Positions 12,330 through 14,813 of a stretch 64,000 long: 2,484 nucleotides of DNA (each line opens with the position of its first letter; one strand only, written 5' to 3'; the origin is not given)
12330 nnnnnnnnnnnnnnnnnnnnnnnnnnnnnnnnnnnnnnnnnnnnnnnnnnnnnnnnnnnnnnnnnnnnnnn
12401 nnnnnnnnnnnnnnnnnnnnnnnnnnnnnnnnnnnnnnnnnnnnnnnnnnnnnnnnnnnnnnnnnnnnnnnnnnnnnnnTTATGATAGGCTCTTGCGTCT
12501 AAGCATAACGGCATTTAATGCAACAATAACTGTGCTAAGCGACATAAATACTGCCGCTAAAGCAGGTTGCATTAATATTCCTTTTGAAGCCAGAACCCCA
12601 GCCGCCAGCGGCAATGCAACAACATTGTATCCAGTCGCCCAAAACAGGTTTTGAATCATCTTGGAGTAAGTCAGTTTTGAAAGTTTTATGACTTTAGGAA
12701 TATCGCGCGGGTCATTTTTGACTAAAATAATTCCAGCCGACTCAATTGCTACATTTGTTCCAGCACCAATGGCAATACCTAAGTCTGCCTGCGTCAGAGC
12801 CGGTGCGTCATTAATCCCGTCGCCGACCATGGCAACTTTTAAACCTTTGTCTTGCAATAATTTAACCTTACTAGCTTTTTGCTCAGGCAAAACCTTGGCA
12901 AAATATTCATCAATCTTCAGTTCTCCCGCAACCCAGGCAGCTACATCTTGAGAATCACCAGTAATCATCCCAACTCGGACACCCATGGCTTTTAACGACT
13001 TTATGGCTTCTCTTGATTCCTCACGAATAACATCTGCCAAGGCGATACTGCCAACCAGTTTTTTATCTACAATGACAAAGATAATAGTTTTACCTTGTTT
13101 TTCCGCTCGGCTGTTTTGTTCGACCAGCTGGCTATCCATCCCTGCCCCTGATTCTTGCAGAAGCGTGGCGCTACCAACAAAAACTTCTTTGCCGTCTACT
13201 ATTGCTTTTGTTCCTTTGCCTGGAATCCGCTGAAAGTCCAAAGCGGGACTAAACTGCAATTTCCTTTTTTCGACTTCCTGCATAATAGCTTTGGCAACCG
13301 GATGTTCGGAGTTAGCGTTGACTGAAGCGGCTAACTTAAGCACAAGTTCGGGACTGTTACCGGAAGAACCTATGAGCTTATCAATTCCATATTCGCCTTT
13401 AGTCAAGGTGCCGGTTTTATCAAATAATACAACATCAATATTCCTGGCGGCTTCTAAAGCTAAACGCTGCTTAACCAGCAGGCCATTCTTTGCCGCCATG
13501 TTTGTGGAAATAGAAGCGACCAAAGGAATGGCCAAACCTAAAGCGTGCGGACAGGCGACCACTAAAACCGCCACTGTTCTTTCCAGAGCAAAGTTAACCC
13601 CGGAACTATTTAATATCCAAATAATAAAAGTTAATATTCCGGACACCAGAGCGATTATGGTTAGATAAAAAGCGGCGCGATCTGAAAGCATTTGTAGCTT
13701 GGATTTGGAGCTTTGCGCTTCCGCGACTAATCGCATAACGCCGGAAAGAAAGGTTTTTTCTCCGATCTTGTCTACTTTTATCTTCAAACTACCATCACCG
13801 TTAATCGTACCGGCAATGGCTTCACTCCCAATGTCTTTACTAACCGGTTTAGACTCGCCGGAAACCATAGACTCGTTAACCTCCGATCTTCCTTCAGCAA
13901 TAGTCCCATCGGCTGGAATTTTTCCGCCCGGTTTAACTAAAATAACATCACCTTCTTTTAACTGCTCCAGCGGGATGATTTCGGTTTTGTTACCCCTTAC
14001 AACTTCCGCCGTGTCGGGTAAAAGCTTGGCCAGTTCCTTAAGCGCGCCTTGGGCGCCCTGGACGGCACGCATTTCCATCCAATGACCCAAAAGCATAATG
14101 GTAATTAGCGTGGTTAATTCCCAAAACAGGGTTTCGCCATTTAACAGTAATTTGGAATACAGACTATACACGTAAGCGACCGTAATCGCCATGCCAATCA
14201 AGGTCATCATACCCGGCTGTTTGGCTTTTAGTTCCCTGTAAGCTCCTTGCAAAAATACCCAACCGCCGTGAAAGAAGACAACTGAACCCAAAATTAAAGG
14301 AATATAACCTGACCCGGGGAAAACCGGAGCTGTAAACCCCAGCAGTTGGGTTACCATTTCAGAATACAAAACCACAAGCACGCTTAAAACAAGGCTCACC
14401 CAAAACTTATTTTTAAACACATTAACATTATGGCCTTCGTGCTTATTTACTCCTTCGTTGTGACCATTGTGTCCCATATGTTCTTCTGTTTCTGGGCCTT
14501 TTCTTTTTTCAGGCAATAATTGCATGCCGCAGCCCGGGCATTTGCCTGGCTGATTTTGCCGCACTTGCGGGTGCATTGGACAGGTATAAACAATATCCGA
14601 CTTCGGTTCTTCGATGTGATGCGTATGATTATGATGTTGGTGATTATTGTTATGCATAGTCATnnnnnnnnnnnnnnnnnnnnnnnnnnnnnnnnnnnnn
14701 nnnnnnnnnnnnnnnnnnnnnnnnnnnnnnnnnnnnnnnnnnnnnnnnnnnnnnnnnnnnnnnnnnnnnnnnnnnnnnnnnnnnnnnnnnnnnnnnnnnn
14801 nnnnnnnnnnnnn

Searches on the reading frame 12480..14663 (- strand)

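Call 29: search_protein_families(library=ncbifam, proteins=[window:12480-14663:-], max_evalue=1e-10)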
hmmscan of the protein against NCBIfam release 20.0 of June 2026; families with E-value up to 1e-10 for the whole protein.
window:12480-14663:- (727 aa): 18 families
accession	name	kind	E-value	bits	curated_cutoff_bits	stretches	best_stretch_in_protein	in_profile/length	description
TIGR01511.1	ATPase-IB1_Cu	subfamily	5.1e-176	586.7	397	1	134-722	2-542/542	copper-translocating P-type ATPase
TIGR01525.1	ATPase-IB_hvy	subfamily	1e-175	585.9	346.25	1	152-721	1-560/560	heavy metal translocating P-type ATPase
NF007952.0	PRK10671.1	equivalog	9.1e-123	411.1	1316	1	79-723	185-833/838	copper-exporting P-type ATPase CopA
TIGR01512.1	ATPase-IB2_Cd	subfamily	3.2e-114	382.3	313.5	2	182-500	20-305/494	cadmium family heavy metal-translocating P-type ATPase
NF008262.1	PRK11033.1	equivalog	5e-99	332.7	1005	1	182-724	197-730/731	zinc/cadmium/mercury/lead-transporting ATPase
TIGR01494.1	ATPase_P-type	subfamily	4.7e-90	302.3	62.3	1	186-698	2-471/478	HAD-IC family P-type ATPase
NF033775.1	P_type_ZntA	exception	1.1e-88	298.4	1240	1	185-724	205-731/732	Zn(II)/Cd(II)/Pb(II) translocating P-type ATPase ZntA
TIGR01497.1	kdpB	equivalog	3.8e-58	197.1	527.9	1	223-663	112-564/675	potassium-transporting ATPase subunit KdpB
TIGR01647.1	ATPase-IIIA_H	equivalog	2.3e-56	191.4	615.5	2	180-585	55-482/755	plasma-membrane proton-efflux P-type ATPase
NF010609.0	PRK14010.1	equivalog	6.7e-49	166.7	1323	1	221-663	109-559/673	K(+)-transporting ATPase subunit B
TIGR01522.1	ATPase-IIA2_Ca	equivalog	7.6e-38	129.8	798.3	2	205-431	105-341/854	calcium-transporting P-type ATPase, PMR1-type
TIGR01517.1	ATPase-IIB_Ca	equivalog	3.1e-37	128.2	507.05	2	220-456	159-406/882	calcium-translocating P-type ATPase, PMCA-type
TIGR01657.1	P-ATPase-V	hypoth_equivalog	7.2e-36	123.1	618.25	1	588-719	783-851/1055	ATP13A2 family polyamine export P-type ATPase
TIGR01524.1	ATPase-IIIB_Mg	equivalog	2.4e-32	111.8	610.75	2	581-680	576-675/867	magnesium-translocating P-type ATPase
TIGR01116.1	ATPase-IIA1_Ca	equivalog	1.5e-30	106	703.4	2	535-670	456-606/799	calcium-translocating P-type ATPase, SERCA-type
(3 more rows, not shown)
